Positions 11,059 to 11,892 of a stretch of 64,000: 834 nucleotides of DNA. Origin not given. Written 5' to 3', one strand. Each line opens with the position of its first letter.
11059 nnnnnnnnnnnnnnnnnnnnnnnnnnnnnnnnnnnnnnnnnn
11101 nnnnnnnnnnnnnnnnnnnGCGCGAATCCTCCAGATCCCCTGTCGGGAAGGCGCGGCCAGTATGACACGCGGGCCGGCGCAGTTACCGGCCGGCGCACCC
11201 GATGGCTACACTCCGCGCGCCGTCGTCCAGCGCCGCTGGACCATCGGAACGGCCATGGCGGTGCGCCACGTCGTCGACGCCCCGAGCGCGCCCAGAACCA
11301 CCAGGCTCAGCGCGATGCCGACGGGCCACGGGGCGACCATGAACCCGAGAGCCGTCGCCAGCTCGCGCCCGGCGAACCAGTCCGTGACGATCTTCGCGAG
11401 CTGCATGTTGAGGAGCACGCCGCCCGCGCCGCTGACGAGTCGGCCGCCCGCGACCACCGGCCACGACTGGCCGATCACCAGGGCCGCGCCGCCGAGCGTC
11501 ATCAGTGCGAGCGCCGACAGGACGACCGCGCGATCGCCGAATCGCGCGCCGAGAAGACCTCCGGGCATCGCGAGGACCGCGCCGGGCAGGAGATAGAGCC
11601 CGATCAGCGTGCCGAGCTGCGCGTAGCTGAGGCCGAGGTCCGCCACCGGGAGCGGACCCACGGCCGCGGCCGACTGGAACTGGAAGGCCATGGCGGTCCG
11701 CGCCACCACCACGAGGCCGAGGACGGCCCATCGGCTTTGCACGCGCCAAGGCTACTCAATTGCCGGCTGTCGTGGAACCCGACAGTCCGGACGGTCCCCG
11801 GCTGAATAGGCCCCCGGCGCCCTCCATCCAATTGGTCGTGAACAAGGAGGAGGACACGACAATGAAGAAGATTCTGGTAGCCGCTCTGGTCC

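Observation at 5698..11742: Compact, translationally coupled operon: AsnB-family glutamine amidotransferase + two paralogous PaaK/CapK/F390-synthetase-like adenylating ligases + GNAT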

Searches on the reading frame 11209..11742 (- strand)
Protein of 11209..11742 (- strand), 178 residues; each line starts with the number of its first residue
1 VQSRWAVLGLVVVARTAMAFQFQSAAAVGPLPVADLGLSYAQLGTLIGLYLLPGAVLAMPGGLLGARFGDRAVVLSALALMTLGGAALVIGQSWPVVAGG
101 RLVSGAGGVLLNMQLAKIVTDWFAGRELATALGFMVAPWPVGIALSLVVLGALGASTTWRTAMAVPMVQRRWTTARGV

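Call 7: search_protein_families(library=pfam, proteins=[window:11209-11742:-], max_evalue=0.01)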
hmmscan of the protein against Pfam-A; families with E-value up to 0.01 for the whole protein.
window:11209-11742:- (178 aa): 1 family
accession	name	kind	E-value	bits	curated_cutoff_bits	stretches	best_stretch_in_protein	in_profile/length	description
PF07690.21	MFS_1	-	1.3e-19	70.7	33.4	1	17-166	7-157/347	Major Facilitator Superfamily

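Call 8: search_protein_families(library=ncbifam, proteins=[window:11209-11742:-], max_evalue=0.01)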
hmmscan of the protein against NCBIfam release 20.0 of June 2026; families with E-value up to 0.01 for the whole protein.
window:11209-11742:- (178 aa): 10 families
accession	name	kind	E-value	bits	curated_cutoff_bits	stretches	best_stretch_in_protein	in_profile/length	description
TIGR00893.1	2A0114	subfamily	5.9e-06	25.5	395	1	34-165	22-153/399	D-galactonate transporter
TIGR00895.1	2A0115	subfamily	5.3e-05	22.3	418.55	1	5-165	16-176/398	aromatic acid/H+ symport family MFS transporter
TIGR00880.1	2_A_01_02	superfamily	0.00029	21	131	1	49-162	6-119/141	multidrug resistance protein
NF012191.0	tet_MFS_C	exception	0.00064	18.8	850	1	42-159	44-160/396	tetracycline efflux MFS transporter Tet(C)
NF012193.0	tet_MFS_A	exception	0.00076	18.5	840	1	41-155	42-155/394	tetracycline efflux MFS transporter Tet(A)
NF007498.0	PRK10091.1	equivalog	0.0019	17.2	499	1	34-164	31-161/390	MFS transporter AraJ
NF008586.0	PRK11551.1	equivalog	0.0021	17.1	410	1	8-165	17-174/406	3-(3-hydroxy-phenyl)propionate transporter MhpT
TIGR00896.1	CynX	subfamily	0.0023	17.1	406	1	7-165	2-159/355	CynX/NimT family MFS transporter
NF038246.1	bile_salt_MFS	equivalog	0.0024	16.8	400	1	38-165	260-388/408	conjugated bile salt MFS transporter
NF053757.1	BclibactTpBcbE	equivalog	0.0043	16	600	1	35-162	31-163/394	bacillibactin exporter BcbE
